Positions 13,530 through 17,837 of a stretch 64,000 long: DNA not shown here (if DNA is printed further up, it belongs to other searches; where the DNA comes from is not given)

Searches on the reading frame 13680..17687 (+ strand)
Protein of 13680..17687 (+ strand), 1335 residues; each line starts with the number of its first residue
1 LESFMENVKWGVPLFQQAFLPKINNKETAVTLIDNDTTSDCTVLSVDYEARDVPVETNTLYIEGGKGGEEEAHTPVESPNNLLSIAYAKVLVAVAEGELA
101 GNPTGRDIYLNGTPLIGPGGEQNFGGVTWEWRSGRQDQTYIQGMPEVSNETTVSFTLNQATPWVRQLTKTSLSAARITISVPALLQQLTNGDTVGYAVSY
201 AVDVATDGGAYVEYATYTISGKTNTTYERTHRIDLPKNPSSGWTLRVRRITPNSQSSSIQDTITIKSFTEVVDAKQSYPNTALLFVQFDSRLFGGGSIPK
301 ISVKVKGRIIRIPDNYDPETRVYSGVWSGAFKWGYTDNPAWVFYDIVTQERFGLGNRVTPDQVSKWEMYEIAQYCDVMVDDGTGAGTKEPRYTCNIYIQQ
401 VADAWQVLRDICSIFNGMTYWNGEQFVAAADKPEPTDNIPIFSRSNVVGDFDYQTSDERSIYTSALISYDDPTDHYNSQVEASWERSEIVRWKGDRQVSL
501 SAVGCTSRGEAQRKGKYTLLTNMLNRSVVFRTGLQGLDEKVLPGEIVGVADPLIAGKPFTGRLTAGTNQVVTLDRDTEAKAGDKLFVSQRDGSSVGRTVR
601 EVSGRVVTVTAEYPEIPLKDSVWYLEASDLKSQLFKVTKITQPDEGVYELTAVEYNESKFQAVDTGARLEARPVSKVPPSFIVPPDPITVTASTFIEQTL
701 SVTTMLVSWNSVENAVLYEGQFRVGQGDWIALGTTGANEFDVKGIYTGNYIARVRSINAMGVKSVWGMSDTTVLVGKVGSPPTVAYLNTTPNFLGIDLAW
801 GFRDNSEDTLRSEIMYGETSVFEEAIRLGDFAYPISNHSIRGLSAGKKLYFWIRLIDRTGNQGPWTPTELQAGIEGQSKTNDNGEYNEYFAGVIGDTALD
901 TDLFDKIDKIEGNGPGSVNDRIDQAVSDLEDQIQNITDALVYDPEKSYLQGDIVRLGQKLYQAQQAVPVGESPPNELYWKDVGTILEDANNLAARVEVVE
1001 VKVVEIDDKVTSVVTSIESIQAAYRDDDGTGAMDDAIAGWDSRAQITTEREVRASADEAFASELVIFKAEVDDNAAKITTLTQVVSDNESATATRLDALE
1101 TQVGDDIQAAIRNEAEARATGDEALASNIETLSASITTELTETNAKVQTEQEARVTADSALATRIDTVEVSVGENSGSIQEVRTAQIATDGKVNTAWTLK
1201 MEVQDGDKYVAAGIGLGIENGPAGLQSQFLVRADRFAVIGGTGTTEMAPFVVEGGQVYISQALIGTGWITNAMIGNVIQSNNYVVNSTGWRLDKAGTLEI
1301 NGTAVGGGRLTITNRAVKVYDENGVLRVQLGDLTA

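Call 8: search_protein_families(library=phrogs, proteins=[window:13680-17687:+])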
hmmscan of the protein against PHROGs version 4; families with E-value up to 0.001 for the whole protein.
window:13680-17687:+ (1335 aa): 20 families
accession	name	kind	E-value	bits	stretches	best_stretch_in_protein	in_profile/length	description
phrog_2589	-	tail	0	1205.8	2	60-938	4-861/3686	tail protein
phrog_31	-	tail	0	1151.2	1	60-1334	259-1303/1565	central tail fiber J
phrog_1727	-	tail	6e-196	654.4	1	64-794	5-733/1174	tail protein and host specificity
phrog_2148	-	tail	5.3e-149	499.2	1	320-1298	2-725/901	tail fiber protein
phrog_7997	-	tail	3.1e-93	314.3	1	363-826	2-467/589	tail protein and host specificity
phrog_496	-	tail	7.4e-71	240.8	2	1100-1335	356-624/769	tail fiber protein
phrog_10652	-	unknown function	3.2e-61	208.3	1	312-635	1-326/328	-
phrog_5269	-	unknown function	1.4e-46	160.5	1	1090-1307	131-360/564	-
phrog_14774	-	unknown function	1.7e-45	155.9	1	184-385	4-201/212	-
phrog_10903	-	unknown function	4.2e-36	125.7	3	395-1180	4-665/954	-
phrog_12398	-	unknown function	2.3e-30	106.8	1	619-845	7-218/218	-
phrog_15723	-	unknown function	1.6e-27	97.6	1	348-536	7-196/223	-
phrog_30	-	tail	5.2e-25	89.8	1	68-346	4-280/544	minor tail protein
phrog_4346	-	unknown function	4.1e-22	79.4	1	65-227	2-163/600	-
phrog_5616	-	tail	2.5e-17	63.5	2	333-548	237-456/873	tail fiber protein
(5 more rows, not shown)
